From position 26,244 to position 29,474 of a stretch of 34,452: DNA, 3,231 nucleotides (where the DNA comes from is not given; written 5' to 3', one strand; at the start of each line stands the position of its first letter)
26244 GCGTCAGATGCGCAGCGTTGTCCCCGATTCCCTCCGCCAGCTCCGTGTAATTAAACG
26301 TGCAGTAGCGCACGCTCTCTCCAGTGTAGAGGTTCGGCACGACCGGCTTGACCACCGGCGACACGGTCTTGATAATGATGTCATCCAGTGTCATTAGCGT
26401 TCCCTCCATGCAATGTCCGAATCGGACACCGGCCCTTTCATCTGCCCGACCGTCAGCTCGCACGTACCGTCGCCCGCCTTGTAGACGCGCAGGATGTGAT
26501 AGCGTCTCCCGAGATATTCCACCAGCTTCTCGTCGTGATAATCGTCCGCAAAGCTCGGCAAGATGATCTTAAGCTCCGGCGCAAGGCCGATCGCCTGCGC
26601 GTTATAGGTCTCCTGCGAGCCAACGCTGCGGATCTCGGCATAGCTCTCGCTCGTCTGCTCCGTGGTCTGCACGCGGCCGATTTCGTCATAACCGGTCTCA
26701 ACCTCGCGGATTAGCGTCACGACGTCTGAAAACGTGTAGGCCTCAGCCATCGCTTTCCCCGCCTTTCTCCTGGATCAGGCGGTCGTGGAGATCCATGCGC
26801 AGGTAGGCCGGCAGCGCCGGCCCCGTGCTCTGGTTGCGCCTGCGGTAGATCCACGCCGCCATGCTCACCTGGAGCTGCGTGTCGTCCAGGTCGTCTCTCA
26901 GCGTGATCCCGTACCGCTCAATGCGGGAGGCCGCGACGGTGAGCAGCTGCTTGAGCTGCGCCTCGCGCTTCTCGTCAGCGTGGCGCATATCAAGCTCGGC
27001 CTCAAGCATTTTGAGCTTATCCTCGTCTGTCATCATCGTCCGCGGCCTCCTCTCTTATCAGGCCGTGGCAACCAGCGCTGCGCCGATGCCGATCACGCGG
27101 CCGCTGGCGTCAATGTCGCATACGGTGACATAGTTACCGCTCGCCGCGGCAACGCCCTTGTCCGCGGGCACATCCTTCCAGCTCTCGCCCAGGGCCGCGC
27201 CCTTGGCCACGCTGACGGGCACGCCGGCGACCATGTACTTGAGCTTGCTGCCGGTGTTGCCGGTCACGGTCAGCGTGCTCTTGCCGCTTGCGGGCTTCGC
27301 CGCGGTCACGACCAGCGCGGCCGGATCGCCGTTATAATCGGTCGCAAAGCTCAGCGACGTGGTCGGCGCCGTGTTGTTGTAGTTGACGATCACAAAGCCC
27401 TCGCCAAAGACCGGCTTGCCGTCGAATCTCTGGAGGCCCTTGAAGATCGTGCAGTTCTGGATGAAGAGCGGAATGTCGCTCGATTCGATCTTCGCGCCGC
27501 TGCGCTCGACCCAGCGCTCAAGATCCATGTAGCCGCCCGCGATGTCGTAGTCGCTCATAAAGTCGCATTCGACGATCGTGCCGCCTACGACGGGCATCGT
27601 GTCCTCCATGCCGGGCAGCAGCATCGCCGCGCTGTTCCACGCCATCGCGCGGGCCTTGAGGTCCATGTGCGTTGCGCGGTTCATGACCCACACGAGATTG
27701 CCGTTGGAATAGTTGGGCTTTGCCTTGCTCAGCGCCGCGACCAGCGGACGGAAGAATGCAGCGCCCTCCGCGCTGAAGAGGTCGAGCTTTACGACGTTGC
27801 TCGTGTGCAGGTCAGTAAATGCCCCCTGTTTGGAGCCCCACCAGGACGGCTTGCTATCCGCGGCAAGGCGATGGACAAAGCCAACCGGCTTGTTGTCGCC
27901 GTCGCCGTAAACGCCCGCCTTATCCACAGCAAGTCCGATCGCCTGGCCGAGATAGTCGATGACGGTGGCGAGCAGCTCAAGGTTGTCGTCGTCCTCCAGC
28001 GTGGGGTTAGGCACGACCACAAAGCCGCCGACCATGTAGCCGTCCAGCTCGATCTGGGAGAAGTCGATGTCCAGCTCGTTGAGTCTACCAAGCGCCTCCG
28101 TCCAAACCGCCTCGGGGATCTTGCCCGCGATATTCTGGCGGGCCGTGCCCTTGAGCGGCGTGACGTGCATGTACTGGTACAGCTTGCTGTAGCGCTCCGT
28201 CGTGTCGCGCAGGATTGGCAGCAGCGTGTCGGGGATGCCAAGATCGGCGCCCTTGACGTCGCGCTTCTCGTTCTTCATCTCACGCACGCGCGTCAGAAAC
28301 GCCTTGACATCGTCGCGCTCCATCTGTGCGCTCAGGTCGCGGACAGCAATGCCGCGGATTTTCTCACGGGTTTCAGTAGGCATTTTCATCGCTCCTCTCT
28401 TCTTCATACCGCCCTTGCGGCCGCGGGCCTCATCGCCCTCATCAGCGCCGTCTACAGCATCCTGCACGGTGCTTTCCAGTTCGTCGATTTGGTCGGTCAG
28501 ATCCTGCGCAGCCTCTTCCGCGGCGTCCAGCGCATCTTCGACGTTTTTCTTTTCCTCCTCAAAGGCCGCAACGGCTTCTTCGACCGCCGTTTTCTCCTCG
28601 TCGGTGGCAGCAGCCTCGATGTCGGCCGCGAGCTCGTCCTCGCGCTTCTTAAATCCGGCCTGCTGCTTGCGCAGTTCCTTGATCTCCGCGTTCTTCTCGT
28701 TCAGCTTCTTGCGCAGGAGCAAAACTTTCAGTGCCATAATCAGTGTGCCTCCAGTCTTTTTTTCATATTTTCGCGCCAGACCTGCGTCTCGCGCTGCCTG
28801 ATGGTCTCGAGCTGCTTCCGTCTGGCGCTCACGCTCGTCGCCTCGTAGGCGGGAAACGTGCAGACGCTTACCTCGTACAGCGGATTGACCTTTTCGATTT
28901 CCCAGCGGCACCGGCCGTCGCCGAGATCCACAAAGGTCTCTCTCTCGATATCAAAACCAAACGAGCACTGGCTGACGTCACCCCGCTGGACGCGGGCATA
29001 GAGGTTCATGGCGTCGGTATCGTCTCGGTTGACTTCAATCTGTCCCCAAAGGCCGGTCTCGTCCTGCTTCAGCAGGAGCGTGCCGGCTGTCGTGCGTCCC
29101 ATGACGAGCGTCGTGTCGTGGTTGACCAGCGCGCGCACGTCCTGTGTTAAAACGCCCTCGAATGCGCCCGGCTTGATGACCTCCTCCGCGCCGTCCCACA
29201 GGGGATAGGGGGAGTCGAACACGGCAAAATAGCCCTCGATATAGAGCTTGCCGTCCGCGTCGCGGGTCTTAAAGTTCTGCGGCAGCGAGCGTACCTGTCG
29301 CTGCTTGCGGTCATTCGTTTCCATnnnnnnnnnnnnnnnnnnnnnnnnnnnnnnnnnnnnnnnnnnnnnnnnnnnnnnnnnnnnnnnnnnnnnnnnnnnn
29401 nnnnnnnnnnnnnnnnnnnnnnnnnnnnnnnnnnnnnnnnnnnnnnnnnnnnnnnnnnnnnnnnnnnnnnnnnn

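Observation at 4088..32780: Six dispersed copies of a 17-bp pseudo-palindrome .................: candidate parS centromeres or a master-operator network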

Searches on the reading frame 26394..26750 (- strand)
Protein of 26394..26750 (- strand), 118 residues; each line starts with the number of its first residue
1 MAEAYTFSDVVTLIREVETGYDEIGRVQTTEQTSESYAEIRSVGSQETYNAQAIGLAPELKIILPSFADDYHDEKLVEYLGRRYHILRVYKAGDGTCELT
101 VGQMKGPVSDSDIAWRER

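Call 11: search_protein_families(library=pfam, proteins=[window:26394-26750:-], max_evalue=0.01)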
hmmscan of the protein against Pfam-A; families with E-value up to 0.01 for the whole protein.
window:26394-26750:- (118 aa): 0 families

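Call 23: search_protein_families(library=phrogs, proteins=[window:26394-26750:-], max_evalue=0.001)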
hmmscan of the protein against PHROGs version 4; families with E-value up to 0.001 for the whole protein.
window:26394-26750:- (118 aa): 1 family
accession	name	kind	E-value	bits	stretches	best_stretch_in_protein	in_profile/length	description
phrog_1951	-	connector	1e-17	65.1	1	7-105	3-99/103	head-tail adaptor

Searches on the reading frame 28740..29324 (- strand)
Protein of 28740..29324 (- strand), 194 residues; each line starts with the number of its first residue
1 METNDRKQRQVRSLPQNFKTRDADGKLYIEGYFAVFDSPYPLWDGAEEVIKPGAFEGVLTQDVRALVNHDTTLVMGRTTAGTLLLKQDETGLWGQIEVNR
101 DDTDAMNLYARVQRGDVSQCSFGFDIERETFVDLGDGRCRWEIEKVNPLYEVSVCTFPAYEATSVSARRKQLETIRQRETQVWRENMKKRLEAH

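Call 11: search_protein_families(library=pfam, proteins=[window:28740-29324:-], max_evalue=0.01)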
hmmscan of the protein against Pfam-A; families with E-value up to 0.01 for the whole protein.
window:28740-29324:- (194 aa): 1 family
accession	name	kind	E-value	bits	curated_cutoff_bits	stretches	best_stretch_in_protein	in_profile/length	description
PF04586.22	Peptidase_S78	-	6.2e-46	157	21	1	19-176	6-163/165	Caudovirus prohead serine protease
